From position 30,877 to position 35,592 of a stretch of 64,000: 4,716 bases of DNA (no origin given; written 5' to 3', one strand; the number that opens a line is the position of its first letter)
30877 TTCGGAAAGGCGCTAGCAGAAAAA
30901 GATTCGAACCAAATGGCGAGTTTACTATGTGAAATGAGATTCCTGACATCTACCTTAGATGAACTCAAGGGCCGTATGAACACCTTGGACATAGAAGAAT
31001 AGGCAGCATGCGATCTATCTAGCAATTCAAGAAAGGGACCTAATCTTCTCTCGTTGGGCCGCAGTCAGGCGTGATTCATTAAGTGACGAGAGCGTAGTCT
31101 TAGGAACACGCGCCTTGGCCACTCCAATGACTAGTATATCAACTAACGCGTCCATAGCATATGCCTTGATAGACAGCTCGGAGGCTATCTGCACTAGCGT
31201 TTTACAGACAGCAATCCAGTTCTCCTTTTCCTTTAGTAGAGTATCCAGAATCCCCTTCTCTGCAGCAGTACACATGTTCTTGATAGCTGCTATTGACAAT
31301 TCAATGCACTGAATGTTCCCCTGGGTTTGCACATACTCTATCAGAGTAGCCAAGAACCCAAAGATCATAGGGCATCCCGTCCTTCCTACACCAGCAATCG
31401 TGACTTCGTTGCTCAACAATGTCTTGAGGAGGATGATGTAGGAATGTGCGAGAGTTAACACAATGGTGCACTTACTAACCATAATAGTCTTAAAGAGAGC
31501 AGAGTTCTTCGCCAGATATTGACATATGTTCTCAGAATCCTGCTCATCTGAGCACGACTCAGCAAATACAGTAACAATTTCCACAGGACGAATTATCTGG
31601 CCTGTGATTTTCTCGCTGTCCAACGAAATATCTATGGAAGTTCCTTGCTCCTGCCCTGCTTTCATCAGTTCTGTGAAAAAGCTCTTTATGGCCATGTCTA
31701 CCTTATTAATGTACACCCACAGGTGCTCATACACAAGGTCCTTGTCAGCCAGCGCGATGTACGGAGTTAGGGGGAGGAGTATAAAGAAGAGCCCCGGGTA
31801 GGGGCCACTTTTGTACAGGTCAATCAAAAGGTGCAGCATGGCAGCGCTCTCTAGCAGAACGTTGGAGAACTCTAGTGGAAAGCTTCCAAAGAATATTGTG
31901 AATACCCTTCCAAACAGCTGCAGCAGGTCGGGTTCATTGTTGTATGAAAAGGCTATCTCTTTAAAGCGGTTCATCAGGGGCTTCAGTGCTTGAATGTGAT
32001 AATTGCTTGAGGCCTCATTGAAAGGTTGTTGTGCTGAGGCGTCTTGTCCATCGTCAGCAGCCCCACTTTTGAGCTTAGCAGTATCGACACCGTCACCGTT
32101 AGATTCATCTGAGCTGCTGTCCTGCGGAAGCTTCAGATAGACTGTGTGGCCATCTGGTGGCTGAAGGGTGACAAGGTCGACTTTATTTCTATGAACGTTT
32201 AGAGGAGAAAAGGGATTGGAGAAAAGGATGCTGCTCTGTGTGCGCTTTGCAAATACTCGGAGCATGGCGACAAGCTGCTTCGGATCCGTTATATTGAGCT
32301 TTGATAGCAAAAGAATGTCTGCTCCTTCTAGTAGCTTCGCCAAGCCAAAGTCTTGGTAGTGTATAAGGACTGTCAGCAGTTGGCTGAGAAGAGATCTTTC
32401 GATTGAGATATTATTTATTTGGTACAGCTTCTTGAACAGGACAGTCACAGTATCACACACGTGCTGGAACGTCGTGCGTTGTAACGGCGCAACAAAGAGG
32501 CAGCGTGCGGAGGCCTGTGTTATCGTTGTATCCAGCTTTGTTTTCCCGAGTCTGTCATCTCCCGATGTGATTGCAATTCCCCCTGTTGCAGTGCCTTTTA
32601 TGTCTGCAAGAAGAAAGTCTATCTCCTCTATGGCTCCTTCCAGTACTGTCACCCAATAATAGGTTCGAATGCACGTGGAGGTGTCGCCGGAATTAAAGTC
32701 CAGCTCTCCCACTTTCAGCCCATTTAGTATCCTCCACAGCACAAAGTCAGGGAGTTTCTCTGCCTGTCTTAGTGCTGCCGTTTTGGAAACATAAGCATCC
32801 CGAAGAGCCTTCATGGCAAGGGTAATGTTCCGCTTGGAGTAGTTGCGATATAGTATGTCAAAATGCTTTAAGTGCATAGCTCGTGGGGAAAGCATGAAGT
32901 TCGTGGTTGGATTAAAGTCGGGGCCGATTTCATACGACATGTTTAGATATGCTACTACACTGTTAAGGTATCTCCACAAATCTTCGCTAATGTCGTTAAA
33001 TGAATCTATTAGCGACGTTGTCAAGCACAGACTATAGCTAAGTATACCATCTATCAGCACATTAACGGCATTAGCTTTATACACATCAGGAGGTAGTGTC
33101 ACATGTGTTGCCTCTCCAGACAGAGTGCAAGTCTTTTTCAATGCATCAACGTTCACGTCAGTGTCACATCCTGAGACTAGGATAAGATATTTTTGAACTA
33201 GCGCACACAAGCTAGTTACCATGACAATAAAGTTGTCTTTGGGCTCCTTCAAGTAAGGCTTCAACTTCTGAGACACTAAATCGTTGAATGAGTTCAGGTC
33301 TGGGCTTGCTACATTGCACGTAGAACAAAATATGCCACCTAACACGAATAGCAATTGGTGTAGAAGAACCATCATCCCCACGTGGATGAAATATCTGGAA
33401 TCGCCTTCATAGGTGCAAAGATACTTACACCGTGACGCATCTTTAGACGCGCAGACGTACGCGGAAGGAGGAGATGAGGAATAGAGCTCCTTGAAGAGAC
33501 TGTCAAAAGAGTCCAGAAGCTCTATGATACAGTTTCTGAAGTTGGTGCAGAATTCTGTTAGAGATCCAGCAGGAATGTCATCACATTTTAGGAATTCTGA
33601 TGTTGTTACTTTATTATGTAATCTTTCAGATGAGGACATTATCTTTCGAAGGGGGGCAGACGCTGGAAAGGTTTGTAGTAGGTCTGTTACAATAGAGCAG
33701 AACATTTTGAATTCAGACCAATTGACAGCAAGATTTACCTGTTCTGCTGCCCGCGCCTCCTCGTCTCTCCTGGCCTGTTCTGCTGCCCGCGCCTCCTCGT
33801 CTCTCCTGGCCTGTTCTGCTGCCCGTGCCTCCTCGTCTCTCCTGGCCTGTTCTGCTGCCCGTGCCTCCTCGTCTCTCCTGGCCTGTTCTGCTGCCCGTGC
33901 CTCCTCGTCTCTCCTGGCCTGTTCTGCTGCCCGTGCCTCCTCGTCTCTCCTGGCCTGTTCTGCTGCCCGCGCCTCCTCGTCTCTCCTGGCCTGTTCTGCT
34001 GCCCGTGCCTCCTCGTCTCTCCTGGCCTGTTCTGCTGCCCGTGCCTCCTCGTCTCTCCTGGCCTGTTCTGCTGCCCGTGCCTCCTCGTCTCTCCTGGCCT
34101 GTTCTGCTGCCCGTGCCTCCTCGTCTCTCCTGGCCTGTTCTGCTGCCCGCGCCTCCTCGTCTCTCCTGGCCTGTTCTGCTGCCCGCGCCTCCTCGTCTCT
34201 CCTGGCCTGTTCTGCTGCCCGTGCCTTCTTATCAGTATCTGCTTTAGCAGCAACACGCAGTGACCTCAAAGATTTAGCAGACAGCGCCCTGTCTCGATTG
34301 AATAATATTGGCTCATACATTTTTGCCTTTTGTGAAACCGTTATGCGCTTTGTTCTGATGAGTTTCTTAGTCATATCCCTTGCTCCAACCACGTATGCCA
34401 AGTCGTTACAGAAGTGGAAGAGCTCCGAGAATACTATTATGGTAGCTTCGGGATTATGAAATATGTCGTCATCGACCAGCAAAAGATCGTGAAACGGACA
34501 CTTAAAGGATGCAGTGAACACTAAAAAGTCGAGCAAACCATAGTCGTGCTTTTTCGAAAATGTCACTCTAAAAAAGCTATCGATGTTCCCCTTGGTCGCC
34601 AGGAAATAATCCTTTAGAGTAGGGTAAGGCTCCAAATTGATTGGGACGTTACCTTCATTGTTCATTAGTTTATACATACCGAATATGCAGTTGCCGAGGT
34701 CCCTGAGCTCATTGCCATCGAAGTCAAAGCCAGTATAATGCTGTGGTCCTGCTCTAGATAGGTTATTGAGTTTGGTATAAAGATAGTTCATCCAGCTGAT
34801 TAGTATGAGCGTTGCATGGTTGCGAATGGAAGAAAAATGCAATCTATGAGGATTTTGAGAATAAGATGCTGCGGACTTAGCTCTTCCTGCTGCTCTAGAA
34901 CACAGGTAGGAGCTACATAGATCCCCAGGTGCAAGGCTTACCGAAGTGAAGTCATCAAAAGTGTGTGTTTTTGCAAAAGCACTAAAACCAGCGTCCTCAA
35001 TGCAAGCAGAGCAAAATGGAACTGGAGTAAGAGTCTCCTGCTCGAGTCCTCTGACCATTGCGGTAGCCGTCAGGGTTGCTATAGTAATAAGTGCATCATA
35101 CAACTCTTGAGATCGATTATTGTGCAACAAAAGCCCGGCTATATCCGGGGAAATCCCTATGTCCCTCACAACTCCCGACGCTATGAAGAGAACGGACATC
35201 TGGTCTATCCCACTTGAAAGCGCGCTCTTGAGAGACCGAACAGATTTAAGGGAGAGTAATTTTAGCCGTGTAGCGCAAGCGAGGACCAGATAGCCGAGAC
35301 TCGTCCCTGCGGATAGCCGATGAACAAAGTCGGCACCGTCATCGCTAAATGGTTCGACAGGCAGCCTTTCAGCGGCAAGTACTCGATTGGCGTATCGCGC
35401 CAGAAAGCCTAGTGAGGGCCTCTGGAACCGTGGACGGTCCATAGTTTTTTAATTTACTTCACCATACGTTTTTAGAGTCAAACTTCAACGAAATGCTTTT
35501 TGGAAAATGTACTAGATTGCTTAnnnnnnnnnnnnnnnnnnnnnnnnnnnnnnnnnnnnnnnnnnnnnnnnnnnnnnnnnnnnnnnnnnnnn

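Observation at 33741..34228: Highly homogenised 36-bp coding minisatellite, (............) repeated about 14 times, inside a 1471-aa protein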

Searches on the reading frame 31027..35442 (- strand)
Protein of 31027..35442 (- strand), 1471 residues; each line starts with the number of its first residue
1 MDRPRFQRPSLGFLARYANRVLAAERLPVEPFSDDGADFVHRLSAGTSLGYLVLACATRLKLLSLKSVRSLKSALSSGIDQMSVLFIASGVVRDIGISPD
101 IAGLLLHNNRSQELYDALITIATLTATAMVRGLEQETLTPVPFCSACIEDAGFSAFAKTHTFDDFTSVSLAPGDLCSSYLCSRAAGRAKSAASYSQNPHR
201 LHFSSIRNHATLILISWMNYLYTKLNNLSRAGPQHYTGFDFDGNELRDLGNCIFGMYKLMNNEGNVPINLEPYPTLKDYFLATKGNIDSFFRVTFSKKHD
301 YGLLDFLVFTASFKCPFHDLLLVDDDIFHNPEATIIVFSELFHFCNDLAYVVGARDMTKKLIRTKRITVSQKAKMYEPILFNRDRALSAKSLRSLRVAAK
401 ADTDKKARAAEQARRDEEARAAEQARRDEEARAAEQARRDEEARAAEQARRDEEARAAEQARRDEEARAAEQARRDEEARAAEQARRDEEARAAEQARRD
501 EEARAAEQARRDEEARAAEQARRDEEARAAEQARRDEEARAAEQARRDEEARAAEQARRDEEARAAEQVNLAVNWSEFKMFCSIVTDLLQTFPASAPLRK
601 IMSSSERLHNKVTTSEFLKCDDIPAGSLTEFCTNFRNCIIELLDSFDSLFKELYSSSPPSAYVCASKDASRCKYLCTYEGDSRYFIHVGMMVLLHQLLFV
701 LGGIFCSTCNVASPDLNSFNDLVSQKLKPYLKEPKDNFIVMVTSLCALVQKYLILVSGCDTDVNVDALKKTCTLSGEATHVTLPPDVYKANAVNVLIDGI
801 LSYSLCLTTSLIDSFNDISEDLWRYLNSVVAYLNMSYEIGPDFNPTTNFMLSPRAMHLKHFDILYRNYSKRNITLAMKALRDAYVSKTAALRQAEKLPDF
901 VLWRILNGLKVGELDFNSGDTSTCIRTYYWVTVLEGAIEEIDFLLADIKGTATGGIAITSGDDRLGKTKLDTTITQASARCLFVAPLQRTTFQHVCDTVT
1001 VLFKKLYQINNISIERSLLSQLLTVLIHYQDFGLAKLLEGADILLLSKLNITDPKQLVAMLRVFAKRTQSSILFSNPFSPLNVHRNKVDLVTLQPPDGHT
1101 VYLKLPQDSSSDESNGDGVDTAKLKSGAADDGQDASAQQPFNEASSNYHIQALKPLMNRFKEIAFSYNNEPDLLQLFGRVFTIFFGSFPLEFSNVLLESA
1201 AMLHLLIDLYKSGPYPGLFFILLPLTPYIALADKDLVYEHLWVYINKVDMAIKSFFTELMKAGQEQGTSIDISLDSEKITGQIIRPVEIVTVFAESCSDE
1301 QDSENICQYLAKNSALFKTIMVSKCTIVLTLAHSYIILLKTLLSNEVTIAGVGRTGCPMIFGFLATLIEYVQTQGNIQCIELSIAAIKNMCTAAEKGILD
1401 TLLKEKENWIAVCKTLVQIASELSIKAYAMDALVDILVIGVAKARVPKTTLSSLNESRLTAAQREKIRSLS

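Call 9: search_protein_families(library=pfam, proteins=[window:31027-35442:-], max_evalue=0.01)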
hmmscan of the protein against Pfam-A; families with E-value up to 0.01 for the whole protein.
window:31027-35442:- (1471 aa): 0 families

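Call 11: find_homologous_proteins(query=window:31027-35442:-, max_evalue=0.00001)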
Query window:31027-35442:- (1471 aa): 11 proteins with E <= 0.00001 among 8000 candidates.
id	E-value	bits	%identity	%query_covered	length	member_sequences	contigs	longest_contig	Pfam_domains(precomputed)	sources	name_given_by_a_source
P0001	0.0e+0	3252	99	68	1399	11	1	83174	-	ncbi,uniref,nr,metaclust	ncbi:Hypothetical protein DHA2_154378 [Giardia duodenalis]|uniref:Uncharacterized protein n=1 Tax=Gi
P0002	0.0e+0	2950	97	64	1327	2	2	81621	-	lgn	-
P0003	0.0e+0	2603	84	66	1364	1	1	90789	-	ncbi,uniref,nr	ncbi:Hypothetical protein GLP15_2582 [Giardia lamblia P15]|uniref:Uncharacterized protein n=1 Tax=Gi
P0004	0.0e+0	2129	67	66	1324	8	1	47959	-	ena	-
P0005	2.3e-125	438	43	27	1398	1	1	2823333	-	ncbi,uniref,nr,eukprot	ncbi:hypothetical protein GMRT_14243 [Giardia muris]|uniref:Uncharacterized protein n=1 Tax=Giardia 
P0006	5.9e-20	89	62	7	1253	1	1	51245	PF00691.26,PF13585.13,PF13860.13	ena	-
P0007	6.5e-13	65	41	2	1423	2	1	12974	PF24125.2,PF02321.24,PF08238.19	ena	-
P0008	4.6e-9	52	-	-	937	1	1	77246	PF09397.17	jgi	jgi:hypothetical protein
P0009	6.8e-8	49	-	-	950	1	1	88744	PF09397.17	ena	-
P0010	2.1e-6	44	36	10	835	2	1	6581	PF20245.4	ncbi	ncbi:MAG: DUF6600 domain-containing protein [Ramlibacter sp.]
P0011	5.9e-6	42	58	7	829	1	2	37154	PF07714.24,PF00069.32,PF03109.23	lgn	-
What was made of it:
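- Tried and rejected: The first homology search returned only Giardia orthologues plus low-complexity look-alikes (call 11).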

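Call 12: find_encoding_contigs(protein=window:31027-35442:-, flank=3000, max_places=10)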
Protein window:31027-35442:- (1471 aa): no gene with exactly this product is on record in the collection.

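Call 14: list_cluster_members(proteins=[P0001, P0002, P0003, P0004])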
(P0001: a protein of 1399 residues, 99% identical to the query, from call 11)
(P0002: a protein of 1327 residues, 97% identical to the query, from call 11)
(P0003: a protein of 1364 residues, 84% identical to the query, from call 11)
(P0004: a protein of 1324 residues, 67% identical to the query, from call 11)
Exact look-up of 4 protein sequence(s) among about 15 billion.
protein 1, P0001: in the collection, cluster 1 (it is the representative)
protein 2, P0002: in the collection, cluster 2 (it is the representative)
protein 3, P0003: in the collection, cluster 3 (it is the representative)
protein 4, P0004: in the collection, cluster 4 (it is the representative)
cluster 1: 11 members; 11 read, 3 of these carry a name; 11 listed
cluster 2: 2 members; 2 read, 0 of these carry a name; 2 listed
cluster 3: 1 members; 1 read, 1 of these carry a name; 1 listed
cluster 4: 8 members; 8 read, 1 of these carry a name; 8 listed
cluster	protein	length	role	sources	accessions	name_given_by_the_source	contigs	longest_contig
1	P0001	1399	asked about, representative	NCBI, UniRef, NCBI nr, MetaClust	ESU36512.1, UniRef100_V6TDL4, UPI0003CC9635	Hypothetical protein DHA2_154378 [Giardia duodenalis] | Uncharacterized protein n=1 Tax=Giardia intestinalis TaxID=5741 RepID=V6TDL4_GIAIN | Hypothetical protein DHA2_154378 [Giardia intestinalis]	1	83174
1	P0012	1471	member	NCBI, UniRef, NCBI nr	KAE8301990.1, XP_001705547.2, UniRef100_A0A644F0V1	hypothetical protein GL50803_004883 [Giardia duodenalis] | Uncharacterized protein n=1 Tax=Giardia intestinalis (strain ATCC 50803 / WB clone C6) ... | hypothetical protein GL50803_004883 [Giardia intestinalis]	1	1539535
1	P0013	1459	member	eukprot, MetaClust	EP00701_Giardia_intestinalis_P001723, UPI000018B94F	XP_001705547.1 Hypothetical protein GL50803_4883 [Giardia lamblia ATCC 50803] | status=active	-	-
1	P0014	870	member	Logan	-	-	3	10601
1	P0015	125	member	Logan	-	-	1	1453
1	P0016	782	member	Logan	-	-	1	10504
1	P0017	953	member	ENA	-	-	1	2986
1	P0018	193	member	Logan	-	-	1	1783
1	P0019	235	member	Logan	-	-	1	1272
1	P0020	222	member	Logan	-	-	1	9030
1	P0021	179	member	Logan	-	-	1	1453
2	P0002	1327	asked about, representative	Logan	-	-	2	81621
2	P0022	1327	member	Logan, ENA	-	-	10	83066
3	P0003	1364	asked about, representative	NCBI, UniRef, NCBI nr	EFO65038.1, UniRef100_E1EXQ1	Hypothetical protein GLP15_2582 [Giardia lamblia P15] | Uncharacterized protein n=1 Tax=Giardia intestinalis (strain P15) TaxID=658858 ...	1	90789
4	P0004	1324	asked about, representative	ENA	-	-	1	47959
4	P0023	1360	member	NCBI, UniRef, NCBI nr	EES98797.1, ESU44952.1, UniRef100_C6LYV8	Hypothetical protein GSB_150185 [Giardia duodenalis] | Uncharacterized protein n=2 Tax=Giardia intestinalis TaxID=5741 RepID=C6LYV8_GIAIB | Hypothetical protein GL50581_3987 [Giardia intestinalis ATCC 50581]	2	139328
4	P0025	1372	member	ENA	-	-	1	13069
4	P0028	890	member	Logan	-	-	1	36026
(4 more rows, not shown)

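Call 18: find_encoding_contigs(protein=P0001, flank=1000, max_places=3)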
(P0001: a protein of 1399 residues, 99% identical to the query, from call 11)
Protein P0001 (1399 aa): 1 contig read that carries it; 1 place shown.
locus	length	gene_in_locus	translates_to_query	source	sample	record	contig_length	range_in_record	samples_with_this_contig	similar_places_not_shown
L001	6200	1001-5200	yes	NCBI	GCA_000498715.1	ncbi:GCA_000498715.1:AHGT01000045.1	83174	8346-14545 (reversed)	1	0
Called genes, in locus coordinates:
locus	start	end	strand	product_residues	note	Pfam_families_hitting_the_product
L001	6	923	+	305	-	PF13637:Ank_4 (faint)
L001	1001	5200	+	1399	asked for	-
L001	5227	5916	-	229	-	PF00226:DnaJ (weak), PF07743:HSCB_C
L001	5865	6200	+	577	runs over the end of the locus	-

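Call 19: find_encoding_contigs(protein=P0003, flank=1000, max_places=3)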
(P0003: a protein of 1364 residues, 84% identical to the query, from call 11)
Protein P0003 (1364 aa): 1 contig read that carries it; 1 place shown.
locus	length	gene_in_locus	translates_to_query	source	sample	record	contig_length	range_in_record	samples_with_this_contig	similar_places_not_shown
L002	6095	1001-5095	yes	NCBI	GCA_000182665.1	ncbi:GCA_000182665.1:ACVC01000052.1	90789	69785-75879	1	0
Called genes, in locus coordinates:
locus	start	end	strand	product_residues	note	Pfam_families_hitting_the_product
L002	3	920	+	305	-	PF13637:Ank_4 (faint)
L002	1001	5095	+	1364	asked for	-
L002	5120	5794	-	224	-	PF00226:DnaJ (weak), PF07743:HSCB_C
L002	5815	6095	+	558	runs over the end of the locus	-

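Call 20: find_encoding_contigs(protein=P0023, flank=1000, max_places=3)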
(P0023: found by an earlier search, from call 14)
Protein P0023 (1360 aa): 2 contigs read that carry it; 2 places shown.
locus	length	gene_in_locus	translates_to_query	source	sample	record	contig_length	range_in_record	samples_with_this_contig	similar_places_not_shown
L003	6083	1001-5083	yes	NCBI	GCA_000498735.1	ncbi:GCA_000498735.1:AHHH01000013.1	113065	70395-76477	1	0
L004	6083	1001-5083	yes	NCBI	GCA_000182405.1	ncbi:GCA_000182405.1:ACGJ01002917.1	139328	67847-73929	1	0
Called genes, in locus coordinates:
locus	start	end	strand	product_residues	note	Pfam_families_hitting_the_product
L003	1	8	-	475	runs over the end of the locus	-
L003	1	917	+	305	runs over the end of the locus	PF13637:Ank_4 (weak)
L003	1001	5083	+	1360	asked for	-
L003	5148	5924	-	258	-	PF00226:DnaJ (weak), PF07743:HSCB_C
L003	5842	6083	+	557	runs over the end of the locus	-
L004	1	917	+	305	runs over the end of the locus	PF13637:Ank_4 (weak)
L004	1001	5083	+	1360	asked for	-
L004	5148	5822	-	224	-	PF00226:DnaJ (weak), PF07743:HSCB_C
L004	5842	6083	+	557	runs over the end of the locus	-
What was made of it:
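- The GS count is reproduced in two assemblies (call 20).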

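Call 21: find_encoding_contigs(protein=P0025, flank=1000, max_places=3)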
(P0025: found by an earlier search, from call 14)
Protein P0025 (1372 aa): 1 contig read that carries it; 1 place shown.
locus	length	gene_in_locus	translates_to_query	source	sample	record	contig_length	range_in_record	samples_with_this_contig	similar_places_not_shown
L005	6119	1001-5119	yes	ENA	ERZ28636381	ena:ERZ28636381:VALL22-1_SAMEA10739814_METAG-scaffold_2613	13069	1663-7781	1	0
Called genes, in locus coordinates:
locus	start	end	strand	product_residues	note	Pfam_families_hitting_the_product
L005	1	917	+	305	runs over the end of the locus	PF13637:Ank_4 (weak)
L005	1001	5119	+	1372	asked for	-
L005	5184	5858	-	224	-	PF00226:DnaJ (weak), PF07743:HSCB_C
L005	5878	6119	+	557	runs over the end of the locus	-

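Call 22: find_encoding_contigs(protein=P0022, flank=1000, max_places=10)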
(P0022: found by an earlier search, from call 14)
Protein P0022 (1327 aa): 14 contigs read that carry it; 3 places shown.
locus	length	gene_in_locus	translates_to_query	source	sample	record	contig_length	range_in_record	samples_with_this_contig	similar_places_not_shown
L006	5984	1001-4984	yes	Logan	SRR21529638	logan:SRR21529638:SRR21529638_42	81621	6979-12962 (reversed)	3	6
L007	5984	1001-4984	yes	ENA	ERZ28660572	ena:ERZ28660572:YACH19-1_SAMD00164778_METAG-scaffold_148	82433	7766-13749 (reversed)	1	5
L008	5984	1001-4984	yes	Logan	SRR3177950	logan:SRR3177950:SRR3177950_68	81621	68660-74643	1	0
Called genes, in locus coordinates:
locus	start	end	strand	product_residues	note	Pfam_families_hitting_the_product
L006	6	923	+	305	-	PF13637:Ank_4 (faint)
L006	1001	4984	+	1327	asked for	-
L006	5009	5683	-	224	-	PF00226:DnaJ (weak), PF07743:HSCB_C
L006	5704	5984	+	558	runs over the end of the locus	-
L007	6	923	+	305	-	PF13637:Ank_4 (faint)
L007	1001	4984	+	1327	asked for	-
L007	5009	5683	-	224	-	PF00226:DnaJ (weak), PF07743:HSCB_C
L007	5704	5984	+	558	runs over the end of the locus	-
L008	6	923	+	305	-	PF13637:Ank_4 (faint)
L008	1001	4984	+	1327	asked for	-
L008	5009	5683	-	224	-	PF00226:DnaJ (weak), PF07743:HSCB_C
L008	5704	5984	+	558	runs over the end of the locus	-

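Call 39: find_encoding_contigs(protein=P0014, flank=1500, max_places=5)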
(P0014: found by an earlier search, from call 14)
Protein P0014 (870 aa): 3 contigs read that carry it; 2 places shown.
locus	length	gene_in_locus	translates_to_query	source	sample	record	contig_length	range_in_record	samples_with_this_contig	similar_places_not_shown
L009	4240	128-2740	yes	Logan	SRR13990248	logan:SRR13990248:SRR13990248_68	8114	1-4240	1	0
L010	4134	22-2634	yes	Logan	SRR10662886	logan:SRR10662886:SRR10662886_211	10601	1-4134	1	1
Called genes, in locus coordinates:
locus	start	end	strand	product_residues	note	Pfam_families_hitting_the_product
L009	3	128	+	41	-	?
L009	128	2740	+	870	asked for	-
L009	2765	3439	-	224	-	PF00226:DnaJ (weak), PF07743:HSCB_C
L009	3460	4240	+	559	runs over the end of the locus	-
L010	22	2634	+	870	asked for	-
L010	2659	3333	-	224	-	PF00226:DnaJ (weak), PF07743:HSCB_C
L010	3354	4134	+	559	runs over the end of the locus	-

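Call 40: find_encoding_contigs(protein=P0028, flank=1500, max_places=5)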
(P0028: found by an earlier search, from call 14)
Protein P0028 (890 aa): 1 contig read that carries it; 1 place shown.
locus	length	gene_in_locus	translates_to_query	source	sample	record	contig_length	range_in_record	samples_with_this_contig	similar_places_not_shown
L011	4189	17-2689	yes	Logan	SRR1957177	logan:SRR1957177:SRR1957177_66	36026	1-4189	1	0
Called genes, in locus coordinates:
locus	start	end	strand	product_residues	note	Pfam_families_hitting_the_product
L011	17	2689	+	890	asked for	-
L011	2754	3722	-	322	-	PF00226:DnaJ (weak), PF07743:HSCB_C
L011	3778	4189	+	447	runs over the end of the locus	-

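Call 70: find_encoding_contigs(protein=P0004, flank=500, max_places=3)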
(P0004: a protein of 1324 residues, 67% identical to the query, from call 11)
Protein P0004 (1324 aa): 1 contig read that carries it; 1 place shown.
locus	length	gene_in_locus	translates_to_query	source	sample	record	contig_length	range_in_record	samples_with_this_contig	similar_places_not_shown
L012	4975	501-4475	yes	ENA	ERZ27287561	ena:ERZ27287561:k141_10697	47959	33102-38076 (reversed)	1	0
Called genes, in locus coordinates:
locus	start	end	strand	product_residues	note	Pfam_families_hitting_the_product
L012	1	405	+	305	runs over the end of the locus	PF13637:Ank_4 (weak)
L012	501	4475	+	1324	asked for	-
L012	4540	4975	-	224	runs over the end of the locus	PF00226:DnaJ (weak), PF07743:HSCB_C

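Call 71: find_encoding_contigs(protein=P0005, flank=3000, max_places=2)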
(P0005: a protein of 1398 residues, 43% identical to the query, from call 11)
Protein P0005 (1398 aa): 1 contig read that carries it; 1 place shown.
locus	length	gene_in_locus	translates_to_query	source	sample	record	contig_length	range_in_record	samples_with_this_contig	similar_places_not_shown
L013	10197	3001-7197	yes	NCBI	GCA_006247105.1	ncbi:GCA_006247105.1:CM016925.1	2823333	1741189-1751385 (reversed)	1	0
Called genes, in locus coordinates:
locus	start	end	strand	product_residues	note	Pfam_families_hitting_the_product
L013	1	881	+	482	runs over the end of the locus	PF02874:ATP-synt_ab_N, PF00006:ATP-synt_ab, PF22919:ATP-synt_VA_C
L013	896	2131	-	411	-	-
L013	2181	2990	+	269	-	PF00023:Ank (faint), PF12796:Ank_2 (weak)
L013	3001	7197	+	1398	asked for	-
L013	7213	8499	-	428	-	PF10234:Cluap1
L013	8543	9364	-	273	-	PF10584:Proteasome_A_N, PF00227:Proteasome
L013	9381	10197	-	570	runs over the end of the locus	-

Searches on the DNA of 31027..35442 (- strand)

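Call 10: search_dna_similar(query=window:31027-35442:-, collection=phages, mode=near)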
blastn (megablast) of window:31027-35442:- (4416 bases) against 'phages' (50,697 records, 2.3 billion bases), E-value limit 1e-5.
No match.
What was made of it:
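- Tried and rejected: Phage or mobile-element origin: megablast of the gene against the phage collection found nothing (call 10).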
